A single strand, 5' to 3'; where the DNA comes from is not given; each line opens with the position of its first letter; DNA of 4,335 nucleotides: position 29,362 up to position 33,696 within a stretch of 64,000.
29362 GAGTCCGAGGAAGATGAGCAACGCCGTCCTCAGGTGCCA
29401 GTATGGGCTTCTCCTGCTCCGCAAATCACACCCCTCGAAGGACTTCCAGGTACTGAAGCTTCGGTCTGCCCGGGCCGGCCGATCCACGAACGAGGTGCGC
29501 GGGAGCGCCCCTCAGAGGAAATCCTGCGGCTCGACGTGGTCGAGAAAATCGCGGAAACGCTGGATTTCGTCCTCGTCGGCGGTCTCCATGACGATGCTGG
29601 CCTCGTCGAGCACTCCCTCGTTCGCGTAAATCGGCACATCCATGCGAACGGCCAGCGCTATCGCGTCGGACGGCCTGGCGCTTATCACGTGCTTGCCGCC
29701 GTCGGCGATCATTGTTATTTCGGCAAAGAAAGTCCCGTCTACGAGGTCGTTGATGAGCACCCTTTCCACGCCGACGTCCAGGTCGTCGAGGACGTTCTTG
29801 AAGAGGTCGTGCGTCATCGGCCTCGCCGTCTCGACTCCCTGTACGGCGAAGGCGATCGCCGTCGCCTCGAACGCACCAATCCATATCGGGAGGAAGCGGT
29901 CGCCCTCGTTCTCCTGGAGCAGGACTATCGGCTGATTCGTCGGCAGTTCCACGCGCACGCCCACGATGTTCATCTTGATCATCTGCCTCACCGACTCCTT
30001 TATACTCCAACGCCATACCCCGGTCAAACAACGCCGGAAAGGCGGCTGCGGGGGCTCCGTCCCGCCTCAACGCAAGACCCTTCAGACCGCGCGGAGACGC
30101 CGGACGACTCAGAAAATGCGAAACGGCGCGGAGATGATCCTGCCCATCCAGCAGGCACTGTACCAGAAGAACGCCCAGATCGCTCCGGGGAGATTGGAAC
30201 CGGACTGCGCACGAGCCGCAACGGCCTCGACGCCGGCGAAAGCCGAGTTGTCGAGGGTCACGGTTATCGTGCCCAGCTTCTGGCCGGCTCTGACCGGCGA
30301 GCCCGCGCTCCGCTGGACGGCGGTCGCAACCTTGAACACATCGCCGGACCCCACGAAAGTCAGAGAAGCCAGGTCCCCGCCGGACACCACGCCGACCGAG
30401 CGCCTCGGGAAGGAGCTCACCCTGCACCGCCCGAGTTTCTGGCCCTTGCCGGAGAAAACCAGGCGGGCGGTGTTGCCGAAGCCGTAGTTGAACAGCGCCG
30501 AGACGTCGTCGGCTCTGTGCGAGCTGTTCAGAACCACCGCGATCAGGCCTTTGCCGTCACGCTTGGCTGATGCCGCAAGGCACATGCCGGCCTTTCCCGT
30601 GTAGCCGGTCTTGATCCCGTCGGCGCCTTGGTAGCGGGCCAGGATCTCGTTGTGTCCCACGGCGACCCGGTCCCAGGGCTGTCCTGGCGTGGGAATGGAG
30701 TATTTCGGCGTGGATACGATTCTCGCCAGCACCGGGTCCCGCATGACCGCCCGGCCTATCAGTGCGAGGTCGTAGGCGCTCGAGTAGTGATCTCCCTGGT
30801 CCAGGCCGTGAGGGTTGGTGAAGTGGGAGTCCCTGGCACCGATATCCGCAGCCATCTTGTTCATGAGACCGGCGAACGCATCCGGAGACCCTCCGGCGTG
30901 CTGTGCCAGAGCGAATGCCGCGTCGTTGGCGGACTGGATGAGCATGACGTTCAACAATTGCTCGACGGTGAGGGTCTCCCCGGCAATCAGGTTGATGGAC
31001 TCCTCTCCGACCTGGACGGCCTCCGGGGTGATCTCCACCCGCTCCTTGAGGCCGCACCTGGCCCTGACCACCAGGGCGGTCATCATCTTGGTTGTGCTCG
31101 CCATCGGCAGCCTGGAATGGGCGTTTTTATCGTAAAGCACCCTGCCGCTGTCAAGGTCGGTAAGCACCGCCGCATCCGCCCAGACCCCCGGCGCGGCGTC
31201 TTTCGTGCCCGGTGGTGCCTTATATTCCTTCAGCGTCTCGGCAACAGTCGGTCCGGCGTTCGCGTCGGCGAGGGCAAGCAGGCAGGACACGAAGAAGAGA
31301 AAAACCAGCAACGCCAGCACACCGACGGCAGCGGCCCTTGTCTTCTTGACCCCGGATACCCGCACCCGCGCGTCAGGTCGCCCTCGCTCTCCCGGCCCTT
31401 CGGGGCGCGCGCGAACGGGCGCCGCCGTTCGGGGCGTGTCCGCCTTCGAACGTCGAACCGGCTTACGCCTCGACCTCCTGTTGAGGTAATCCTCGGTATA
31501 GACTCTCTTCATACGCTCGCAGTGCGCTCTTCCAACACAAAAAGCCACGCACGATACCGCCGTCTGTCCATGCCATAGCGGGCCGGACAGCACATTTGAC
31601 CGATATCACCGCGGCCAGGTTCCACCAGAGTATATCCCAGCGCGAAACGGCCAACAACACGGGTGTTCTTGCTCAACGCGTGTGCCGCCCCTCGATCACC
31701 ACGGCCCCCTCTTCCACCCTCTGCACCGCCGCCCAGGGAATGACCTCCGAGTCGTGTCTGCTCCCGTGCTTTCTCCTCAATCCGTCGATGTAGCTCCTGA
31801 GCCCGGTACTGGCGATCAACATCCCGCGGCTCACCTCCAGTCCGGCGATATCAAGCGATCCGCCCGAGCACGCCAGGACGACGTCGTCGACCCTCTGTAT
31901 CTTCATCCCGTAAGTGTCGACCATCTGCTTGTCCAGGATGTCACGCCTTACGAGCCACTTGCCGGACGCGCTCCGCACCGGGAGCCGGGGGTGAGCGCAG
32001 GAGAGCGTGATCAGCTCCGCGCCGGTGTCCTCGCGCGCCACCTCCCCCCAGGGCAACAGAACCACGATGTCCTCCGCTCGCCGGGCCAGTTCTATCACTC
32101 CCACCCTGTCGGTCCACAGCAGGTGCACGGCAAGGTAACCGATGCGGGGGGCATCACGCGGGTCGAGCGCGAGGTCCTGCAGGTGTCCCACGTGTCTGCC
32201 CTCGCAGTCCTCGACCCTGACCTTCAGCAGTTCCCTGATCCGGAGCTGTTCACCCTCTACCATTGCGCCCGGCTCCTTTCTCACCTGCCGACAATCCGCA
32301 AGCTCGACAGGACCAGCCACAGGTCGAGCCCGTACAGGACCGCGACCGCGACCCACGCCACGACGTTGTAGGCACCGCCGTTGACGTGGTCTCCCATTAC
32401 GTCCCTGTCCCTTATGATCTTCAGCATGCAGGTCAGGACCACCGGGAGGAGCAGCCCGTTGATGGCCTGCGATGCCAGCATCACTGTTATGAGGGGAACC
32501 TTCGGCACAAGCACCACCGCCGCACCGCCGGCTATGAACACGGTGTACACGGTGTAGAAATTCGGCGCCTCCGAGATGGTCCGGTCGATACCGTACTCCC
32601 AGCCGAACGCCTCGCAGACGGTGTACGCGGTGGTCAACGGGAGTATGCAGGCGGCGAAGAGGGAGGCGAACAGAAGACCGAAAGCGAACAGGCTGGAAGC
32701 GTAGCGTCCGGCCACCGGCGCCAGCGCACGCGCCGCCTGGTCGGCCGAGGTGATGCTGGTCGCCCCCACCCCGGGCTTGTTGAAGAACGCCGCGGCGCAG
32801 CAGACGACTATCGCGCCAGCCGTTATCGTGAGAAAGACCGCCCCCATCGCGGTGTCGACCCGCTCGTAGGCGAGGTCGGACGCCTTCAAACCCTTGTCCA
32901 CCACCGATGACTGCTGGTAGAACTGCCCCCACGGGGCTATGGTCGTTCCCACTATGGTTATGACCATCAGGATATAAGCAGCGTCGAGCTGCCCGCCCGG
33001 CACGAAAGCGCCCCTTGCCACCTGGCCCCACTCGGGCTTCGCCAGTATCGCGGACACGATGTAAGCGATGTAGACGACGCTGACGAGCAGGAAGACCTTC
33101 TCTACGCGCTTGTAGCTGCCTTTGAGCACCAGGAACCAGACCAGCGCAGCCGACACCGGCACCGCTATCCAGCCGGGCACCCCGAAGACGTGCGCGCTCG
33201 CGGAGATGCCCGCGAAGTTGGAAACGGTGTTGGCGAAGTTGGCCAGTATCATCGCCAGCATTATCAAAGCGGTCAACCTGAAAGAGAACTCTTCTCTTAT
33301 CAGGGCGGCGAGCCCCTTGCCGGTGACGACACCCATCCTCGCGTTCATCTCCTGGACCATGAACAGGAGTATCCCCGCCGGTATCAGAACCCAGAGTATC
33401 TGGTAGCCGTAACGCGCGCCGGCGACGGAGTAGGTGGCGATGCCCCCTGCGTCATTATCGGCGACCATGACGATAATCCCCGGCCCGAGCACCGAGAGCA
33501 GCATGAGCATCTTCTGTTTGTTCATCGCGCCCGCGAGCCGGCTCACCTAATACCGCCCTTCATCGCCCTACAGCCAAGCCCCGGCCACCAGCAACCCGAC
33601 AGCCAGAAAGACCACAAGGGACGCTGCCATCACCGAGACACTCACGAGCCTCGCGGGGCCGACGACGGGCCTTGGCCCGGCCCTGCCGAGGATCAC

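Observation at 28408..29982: Bifunctional nuclease (DUF151) co-transcribed with an RCK-gated 2-TM channel whose selectivity filter is TVGYRE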

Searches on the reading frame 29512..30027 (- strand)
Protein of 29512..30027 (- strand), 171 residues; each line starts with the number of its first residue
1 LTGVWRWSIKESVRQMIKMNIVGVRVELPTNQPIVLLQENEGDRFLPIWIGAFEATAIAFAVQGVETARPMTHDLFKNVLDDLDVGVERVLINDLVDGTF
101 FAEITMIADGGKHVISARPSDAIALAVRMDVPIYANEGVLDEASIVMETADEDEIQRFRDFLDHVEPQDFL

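Call 3: search_protein_families(library=pfam, proteins=[window:29512-30027:-], max_evalue=0.01)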
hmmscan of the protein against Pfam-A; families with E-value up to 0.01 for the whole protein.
window:29512-30027:- (171 aa): 1 family
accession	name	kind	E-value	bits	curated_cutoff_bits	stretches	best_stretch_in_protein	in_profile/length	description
PF02577.19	BFN_dom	-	6.2e-42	142.4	27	1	35-147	1-111/112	Bifunctional nuclease domain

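Call 4: search_protein_families(library=ncbifam, proteins=[window:29512-30027:-], max_evalue=0.01)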
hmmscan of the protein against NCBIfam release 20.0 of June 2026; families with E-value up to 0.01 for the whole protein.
window:29512-30027:- (171 aa): 0 families

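Call 35: search_solved_structures(query=window:29512-29982:-, max_evalue=0.01, show_alignments=1)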
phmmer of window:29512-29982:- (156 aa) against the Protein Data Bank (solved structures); distinct sequences matched with E-value up to 0.01: 2.
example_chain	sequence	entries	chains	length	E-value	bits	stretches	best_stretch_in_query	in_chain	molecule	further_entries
1vjl_A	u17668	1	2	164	1.2e-23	86.6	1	11-140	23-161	hypothetical protein TM0160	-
1sj5_A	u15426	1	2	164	1.5e-23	86.3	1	11-140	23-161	conserved hypothetical protein TM0160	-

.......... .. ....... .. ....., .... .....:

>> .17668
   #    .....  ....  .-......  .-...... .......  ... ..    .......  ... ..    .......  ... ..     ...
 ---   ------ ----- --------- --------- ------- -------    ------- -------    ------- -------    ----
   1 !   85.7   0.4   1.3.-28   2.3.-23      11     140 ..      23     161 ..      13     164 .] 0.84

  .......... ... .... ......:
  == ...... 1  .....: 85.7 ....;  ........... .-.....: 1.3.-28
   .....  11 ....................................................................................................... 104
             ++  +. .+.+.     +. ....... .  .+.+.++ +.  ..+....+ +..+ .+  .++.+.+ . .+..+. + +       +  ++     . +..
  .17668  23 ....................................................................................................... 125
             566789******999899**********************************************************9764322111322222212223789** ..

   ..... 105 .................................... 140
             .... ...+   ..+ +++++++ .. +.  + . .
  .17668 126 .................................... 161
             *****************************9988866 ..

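Call 71: search_protein_families(library=padloc, proteins=[window:29512-29982:-], max_evalue=0.01)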
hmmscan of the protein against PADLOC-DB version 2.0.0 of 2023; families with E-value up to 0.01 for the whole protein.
window:29512-29982:- (156 aa): 0 families

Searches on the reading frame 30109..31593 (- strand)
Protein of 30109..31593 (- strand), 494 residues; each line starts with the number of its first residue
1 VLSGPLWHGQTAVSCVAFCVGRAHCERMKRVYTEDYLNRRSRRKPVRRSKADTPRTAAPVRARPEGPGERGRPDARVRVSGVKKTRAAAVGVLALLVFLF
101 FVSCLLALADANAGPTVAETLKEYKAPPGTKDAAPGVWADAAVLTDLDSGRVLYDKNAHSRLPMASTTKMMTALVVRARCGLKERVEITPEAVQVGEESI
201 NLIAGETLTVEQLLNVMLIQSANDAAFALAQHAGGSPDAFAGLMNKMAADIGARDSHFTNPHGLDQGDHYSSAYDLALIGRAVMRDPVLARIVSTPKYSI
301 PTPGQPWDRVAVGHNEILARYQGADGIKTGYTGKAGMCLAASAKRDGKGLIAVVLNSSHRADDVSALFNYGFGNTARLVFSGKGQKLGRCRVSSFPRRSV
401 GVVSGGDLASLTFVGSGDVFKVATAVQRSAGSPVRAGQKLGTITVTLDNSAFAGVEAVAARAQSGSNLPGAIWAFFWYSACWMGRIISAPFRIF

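Call 3: search_protein_families(library=pfam, proteins=[window:30109-31593:-], max_evalue=0.01)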
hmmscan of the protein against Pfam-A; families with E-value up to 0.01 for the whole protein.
window:30109-31593:- (494 aa): 5 families
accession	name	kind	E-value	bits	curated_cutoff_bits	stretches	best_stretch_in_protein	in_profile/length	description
PF00768.25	Peptidase_S11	-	8.1e-59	199.4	27.6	1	133-357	6-237/239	D-alanyl-D-alanine carboxypeptidase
PF13354.11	Beta-lactamase2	-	4.6e-09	36.4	22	1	143-288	3-151/214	Beta-lactamase enzyme family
PF07943.18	PBP5_C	-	0.0013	19.2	21.2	1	383-461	9-87/91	Penicillin-binding protein 5, C-terminal domain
PF00144.29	Beta-lactamase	-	0.003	17.2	27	0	142-179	17-66/329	Beta-lactamase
PF02113.21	Peptidase_S13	-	0.0065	15.7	22.8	1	141-175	19-54/444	D-Ala-D-Ala carboxypeptidase 3 (S13) family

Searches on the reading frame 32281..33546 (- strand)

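Call 47: search_protein_families(library=pfam, proteins=[window:32281-33546:-], max_evalue=0.001)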
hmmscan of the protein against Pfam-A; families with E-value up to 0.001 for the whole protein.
window:32281-33546:- (421 aa): 1 family
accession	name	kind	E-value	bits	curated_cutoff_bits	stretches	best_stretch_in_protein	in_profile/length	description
PF01566.24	Nramp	-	2.4e-94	316.7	29.8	1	36-390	1-356/357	Natural resistance-associated macrophage protein-like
